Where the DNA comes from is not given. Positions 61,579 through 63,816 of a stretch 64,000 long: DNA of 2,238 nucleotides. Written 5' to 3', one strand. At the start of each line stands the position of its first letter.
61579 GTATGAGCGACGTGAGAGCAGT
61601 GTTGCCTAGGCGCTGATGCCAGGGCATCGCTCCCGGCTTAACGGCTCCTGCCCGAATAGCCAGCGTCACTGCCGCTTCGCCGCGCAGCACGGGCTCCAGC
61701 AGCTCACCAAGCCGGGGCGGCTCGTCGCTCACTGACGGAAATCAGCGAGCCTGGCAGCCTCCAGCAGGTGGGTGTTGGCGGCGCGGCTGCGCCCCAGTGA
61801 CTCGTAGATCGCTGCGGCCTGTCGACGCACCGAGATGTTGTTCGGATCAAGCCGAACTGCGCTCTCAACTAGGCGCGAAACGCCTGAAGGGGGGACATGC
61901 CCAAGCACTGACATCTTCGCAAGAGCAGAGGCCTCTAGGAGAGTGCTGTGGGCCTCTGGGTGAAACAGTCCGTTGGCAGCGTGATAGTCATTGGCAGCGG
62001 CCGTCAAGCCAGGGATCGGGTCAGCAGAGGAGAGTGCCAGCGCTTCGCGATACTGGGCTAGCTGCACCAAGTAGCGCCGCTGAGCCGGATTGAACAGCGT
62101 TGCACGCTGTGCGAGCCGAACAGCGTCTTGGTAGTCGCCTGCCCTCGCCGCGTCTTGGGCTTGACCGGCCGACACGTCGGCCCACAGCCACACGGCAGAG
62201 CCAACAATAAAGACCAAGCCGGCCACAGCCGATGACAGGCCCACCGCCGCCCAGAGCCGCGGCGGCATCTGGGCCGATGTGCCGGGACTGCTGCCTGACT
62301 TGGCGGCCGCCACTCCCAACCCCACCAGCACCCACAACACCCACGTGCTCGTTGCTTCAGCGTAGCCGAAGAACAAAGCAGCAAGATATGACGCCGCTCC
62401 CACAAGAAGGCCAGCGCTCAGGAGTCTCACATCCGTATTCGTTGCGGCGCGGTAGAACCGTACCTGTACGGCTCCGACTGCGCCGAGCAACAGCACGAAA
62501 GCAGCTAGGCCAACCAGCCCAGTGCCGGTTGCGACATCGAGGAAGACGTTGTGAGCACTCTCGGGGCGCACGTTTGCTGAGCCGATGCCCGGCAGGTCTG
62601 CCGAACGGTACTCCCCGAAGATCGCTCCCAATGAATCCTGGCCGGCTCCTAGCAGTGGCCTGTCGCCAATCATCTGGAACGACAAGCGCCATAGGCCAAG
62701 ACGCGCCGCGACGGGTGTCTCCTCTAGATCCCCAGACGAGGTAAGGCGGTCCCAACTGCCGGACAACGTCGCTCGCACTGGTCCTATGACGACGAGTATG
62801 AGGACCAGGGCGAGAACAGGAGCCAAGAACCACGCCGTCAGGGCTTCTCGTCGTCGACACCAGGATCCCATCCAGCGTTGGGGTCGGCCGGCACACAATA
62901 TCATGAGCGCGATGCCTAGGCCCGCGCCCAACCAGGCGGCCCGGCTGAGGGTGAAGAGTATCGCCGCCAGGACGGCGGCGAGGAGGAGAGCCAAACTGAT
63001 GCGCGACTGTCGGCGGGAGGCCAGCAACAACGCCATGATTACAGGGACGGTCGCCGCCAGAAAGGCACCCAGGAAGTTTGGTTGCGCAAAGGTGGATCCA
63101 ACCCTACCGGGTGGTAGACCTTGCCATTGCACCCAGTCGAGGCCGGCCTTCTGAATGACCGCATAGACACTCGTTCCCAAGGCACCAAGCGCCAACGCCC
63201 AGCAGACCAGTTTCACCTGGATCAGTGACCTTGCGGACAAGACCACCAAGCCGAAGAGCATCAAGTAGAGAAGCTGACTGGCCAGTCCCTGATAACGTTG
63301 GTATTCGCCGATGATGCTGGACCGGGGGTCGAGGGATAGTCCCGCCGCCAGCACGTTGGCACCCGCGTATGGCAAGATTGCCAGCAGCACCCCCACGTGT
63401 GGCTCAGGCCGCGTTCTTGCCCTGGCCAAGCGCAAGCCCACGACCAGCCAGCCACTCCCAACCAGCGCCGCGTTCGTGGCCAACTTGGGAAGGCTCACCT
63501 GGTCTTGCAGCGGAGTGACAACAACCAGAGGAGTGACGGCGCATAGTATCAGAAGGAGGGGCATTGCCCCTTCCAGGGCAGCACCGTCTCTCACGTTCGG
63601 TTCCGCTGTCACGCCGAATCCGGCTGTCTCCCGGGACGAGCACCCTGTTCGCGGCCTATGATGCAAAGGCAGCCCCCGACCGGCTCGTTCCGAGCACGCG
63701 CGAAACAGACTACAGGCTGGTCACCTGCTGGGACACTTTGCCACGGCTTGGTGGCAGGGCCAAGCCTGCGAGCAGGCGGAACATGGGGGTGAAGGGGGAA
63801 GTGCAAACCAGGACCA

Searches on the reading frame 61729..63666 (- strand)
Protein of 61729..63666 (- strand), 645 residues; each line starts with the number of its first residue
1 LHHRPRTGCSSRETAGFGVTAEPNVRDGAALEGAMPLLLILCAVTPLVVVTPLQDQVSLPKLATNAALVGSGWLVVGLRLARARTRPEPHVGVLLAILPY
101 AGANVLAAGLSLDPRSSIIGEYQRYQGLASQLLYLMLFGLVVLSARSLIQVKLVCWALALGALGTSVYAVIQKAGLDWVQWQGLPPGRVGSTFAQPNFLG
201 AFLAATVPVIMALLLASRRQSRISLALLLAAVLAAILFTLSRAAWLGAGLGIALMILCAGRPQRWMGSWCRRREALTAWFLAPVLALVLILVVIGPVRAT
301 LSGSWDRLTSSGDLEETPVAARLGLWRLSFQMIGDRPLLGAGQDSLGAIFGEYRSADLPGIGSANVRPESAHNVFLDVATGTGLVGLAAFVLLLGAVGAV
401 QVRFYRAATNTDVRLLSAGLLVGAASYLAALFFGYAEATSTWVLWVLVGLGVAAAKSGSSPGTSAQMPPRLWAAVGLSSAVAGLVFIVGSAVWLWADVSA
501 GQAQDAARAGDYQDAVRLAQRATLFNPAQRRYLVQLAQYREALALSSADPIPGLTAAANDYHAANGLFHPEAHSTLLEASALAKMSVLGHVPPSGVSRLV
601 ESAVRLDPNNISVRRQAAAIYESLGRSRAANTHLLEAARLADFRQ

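Call 53: search_protein_families(library=pfam, proteins=[window:61729-63666:-], max_evalue=0.001)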
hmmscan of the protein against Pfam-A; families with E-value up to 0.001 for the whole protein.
window:61729-63666:- (645 aa): 1 family
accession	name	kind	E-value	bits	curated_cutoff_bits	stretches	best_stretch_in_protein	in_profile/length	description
PF04932.20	Wzy_C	-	1.8e-15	57.5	31.7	1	228-391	2-149/149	O-Antigen ligase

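Call 83: find_encoding_contigs(protein=window:61729-63666:-, flank=10000, max_places=1)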
Protein window:61729-63666:- (645 aa): no gene with exactly this product is on record in the collection.

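Call 87: find_encoding_contigs(protein=window:61729-63564:-, flank=10000, max_places=1)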
Protein window:61729-63564:- (611 aa): 1 contig read that carries it; 1 place shown.
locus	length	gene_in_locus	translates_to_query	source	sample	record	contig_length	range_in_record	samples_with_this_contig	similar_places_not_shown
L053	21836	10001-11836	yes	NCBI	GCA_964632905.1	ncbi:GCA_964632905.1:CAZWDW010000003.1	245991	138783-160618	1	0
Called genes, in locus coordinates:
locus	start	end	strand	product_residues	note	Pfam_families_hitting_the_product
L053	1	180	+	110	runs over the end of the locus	-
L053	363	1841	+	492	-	-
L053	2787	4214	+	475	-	PF09594:GT87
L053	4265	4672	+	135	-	-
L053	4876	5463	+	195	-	-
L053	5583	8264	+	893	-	PF05547:Peptidase_M6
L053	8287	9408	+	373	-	-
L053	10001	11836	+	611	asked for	PF04932:Wzy_C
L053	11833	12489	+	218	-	-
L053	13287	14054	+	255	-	-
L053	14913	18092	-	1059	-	PF02463:SMC_N (faint), PF13175:AAA_15 (weak), PF13476:AAA_23, PF13514:AAA_27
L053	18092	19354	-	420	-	PF00149:Metallophos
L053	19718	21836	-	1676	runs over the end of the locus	PF13195:DUF4011, PF13086:AAA_11 (weak), PF13191:AAA_16 (weak), PF13401:AAA_22 (faint), PF13086:AAA_11 (weak), PF13087:AAA_12, PF18741:MTES_1575, PF11784:DUF3320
